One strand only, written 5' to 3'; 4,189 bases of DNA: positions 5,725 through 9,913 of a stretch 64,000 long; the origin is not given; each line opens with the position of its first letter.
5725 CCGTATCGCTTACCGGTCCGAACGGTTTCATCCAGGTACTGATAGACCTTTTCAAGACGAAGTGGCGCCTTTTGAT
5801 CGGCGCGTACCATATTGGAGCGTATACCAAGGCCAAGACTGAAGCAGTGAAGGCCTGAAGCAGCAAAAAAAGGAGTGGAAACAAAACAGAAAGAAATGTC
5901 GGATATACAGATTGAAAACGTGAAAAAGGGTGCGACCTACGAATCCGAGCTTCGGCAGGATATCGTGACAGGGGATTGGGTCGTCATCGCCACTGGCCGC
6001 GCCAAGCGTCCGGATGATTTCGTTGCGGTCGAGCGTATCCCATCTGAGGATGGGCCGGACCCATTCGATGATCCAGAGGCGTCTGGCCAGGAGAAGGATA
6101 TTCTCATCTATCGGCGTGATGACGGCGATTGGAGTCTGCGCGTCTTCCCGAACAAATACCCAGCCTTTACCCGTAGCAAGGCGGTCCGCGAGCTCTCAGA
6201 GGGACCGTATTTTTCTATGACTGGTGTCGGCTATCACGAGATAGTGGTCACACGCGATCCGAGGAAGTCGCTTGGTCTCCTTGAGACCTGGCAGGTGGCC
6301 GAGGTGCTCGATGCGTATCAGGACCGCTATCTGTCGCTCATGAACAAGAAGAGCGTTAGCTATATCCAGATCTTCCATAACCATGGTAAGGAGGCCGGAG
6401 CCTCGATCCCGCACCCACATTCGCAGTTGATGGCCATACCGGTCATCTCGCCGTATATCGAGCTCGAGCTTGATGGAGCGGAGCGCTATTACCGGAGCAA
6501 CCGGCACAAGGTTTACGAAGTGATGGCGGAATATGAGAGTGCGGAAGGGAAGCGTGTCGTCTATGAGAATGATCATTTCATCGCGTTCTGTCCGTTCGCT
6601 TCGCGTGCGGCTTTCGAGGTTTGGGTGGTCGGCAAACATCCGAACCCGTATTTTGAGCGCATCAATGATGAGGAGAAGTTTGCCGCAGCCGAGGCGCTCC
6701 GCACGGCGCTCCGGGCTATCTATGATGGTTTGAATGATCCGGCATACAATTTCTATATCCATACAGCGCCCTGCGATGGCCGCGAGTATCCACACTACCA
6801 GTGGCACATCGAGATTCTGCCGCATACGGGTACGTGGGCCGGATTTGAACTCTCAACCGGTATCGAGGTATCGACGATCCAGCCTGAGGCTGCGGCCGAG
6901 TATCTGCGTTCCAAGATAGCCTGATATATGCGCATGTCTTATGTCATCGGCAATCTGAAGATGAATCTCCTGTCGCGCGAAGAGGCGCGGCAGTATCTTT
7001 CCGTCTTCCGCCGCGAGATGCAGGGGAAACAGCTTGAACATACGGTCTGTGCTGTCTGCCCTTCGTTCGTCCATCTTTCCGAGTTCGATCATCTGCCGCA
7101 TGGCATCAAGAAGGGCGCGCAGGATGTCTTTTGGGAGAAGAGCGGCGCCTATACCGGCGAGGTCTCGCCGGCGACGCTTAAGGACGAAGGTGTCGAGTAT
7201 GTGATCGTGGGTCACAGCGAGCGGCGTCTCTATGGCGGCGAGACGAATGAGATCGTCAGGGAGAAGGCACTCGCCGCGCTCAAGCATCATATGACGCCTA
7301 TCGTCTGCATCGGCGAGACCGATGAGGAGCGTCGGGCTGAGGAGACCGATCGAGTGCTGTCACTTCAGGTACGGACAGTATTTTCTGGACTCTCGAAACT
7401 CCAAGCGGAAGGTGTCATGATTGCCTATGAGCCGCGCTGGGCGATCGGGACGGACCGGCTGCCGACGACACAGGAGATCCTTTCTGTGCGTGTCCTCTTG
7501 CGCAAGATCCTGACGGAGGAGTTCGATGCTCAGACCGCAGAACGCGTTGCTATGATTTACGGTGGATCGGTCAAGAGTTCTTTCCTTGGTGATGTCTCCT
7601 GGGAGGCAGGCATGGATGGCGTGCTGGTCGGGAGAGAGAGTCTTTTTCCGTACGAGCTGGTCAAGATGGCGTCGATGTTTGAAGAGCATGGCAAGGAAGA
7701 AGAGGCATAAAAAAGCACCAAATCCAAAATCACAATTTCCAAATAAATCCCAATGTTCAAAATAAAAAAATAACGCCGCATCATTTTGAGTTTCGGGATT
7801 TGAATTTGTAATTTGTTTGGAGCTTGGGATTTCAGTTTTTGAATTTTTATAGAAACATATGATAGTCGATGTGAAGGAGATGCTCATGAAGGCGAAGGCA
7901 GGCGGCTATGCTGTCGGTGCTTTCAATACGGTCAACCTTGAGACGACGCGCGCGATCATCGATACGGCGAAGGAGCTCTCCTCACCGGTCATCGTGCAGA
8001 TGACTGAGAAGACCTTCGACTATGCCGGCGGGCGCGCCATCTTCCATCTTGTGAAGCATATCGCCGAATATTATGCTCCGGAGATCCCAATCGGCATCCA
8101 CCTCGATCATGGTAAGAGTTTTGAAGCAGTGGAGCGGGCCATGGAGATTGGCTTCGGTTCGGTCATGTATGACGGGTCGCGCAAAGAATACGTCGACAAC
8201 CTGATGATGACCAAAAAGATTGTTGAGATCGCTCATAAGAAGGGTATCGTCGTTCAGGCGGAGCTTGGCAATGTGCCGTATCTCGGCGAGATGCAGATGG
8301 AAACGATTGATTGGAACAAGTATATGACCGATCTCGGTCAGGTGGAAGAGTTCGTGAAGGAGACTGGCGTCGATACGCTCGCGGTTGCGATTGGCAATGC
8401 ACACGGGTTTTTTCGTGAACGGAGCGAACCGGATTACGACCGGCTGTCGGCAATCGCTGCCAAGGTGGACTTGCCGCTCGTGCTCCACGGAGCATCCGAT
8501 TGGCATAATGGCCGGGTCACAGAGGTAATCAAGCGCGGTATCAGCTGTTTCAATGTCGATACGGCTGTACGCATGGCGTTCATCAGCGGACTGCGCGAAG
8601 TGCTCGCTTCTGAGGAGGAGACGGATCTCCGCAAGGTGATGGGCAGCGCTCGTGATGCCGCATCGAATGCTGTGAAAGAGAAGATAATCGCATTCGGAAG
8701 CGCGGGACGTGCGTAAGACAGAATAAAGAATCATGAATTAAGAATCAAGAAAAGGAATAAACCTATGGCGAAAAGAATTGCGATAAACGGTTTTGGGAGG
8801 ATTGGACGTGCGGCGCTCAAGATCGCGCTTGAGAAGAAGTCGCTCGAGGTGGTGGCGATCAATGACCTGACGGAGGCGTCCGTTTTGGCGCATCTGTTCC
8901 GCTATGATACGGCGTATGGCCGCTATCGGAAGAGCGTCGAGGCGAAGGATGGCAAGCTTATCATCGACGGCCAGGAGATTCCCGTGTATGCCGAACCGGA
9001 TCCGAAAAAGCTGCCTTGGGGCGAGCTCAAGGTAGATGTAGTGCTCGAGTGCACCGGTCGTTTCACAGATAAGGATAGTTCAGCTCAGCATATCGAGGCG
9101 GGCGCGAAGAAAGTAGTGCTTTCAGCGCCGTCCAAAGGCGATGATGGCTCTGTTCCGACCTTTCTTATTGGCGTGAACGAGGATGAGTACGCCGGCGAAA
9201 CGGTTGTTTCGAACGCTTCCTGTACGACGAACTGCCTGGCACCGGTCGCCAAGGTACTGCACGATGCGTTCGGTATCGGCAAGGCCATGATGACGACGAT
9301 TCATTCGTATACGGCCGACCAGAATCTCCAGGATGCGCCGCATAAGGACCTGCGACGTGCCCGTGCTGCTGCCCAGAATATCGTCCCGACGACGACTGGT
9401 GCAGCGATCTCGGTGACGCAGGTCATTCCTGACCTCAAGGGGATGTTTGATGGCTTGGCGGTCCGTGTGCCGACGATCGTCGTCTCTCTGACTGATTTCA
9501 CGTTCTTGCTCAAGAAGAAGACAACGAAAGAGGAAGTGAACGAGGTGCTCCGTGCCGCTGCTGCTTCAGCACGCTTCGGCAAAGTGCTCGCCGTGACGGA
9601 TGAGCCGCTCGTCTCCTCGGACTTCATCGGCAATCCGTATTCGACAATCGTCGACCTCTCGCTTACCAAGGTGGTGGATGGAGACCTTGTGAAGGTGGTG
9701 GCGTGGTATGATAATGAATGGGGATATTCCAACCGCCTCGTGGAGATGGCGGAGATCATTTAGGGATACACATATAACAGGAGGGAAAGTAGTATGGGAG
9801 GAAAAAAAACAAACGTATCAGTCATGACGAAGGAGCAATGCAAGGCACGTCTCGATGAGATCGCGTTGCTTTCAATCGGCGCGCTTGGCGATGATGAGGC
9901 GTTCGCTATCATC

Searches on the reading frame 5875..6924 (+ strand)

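Call 99: search_protein_families(library=pfam, proteins=[window:5875-6924:+], max_evalue=0.00001)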
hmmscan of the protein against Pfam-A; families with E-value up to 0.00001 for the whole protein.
window:5875-6924:+ (349 aa): 3 families
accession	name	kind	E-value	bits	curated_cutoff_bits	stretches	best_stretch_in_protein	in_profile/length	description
PF16268.10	DUF4921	-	4.5e-16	59.2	28.5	1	146-342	209-391/425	Domain of unknown function (DUF4921)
PF01087.27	GalP_UDP_transf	-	2.8e-14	54.4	22.1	1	20-187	8-179/184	Galactose-1-phosphate uridyl transferase, N-terminal domain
PF02744.22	GalP_UDP_tr_C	-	7.6e-06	26.2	29.2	0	203-317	6-120/165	Galactose-1-phosphate uridyl transferase, C-terminal domain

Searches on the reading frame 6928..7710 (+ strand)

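Call 99: search_protein_families(library=pfam, proteins=[window:6928-7710:+], max_evalue=0.00001)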
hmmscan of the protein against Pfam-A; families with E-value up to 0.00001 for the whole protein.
window:6928-7710:+ (260 aa): 1 family
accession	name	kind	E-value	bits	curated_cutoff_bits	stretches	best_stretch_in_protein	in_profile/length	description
PF00121.24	TIM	-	3.4e-71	240.1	20.1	1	5-249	2-243/245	Triosephosphate isomerase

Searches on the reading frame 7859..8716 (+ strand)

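Call 99: search_protein_families(library=pfam, proteins=[window:7859-8716:+], max_evalue=0.00001)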
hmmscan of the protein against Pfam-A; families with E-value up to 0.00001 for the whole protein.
window:7859-8716:+ (285 aa): 1 family
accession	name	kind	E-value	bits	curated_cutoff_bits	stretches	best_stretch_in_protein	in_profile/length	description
PF01116.26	F_bP_aldolase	-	1.8e-85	287.3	25.5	1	3-284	1-277/277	Fructose-bisphosphate aldolase class-II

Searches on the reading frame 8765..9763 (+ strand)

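Call 100: search_protein_families(library=pfam, proteins=[window:8765-9763:+], max_evalue=0.00001)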
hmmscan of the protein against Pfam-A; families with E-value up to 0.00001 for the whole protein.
window:8765-9763:+ (332 aa): 2 families
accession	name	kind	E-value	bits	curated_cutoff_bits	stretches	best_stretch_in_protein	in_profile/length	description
PF02800.25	Gp_dh_C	-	4.3e-62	208.8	24.4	1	158-315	1-158/158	Glyceraldehyde 3-phosphate dehydrogenase, C-terminal domain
PF00044.30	Gp_dh_N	-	2.6e-38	130.8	31.7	1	4-103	2-101/101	Glyceraldehyde 3-phosphate dehydrogenase, NAD binding domain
